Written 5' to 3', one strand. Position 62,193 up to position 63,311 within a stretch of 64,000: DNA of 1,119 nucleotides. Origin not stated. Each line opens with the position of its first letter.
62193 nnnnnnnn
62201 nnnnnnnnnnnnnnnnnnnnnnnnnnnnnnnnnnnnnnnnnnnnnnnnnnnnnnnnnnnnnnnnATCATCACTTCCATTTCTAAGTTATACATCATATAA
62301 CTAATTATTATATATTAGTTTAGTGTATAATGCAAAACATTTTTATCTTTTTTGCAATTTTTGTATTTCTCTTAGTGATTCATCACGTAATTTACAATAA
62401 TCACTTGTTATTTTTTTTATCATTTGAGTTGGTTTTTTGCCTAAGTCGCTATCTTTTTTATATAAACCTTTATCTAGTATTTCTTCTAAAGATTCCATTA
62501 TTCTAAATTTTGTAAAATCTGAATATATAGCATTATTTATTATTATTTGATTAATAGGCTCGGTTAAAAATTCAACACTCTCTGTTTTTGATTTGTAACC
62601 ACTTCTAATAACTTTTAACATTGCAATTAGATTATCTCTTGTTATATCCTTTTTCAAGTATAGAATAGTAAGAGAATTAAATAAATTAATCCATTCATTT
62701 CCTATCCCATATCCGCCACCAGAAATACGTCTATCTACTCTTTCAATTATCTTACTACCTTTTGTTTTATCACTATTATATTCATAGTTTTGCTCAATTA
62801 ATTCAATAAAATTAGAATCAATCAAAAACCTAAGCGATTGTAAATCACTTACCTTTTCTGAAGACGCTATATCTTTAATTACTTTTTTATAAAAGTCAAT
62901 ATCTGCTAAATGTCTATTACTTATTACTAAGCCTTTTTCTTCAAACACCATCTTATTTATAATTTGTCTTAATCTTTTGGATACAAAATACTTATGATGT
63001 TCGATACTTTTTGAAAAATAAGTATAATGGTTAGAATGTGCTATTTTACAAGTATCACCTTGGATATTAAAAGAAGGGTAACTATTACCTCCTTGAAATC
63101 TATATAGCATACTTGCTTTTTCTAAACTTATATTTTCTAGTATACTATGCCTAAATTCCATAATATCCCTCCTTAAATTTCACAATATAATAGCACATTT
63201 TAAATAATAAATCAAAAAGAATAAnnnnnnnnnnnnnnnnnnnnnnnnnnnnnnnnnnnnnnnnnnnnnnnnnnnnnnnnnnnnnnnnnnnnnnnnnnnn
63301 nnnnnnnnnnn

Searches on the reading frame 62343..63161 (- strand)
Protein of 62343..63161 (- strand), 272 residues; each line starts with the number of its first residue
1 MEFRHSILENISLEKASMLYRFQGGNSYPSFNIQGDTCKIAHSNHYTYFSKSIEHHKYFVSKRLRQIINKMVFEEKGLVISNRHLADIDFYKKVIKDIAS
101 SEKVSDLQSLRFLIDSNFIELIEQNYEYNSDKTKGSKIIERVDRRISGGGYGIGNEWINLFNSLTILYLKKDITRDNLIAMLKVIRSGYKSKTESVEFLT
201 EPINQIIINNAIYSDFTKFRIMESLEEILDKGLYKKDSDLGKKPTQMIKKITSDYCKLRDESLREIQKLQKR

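Call 39: search_protein_families(library=pfam, proteins=[window:62343-63161:-], max_evalue=0.00001)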
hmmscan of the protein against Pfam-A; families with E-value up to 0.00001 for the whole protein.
window:62343-63161:- (272 aa): 0 families

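Call 51: find_encoding_contigs(protein=window:62343-63161:-, flank=10000, max_places=2)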
Protein window:62343-63161:- (272 aa): 4 contigs read that carry it; 2 places shown.
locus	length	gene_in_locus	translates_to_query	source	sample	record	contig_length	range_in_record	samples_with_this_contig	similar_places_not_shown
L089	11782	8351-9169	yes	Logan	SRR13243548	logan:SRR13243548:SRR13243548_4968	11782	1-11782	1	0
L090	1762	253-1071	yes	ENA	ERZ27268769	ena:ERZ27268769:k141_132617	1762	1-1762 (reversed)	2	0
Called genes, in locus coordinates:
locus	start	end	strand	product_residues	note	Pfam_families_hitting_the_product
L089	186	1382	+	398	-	PF01594:AI-2E_transport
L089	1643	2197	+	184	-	PF21448:DNMK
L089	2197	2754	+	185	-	PF13238:AAA_18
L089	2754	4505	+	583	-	PF01411:tRNA-synt_2c, PF07973:tRNA_SAD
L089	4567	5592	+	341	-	-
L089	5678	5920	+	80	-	PF06135:IreB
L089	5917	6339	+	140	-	PF03652:RuvX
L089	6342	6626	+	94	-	PF06949:DUF1292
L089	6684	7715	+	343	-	PF02618:YceG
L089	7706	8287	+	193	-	PF01596:Methyltransf_3, PF01135:PCMT (weak), PF02475:TRM5-TYW2_MTfase (weak), PF13578:Methyltransf_24 (weak)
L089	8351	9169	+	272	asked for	-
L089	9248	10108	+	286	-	PF01136:Peptidase_U32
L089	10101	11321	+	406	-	PF01136:Peptidase_U32, PF04055:Radical_SAM (faint), PF16325:Peptidase_U32_C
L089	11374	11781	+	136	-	?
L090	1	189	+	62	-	?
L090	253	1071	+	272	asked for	-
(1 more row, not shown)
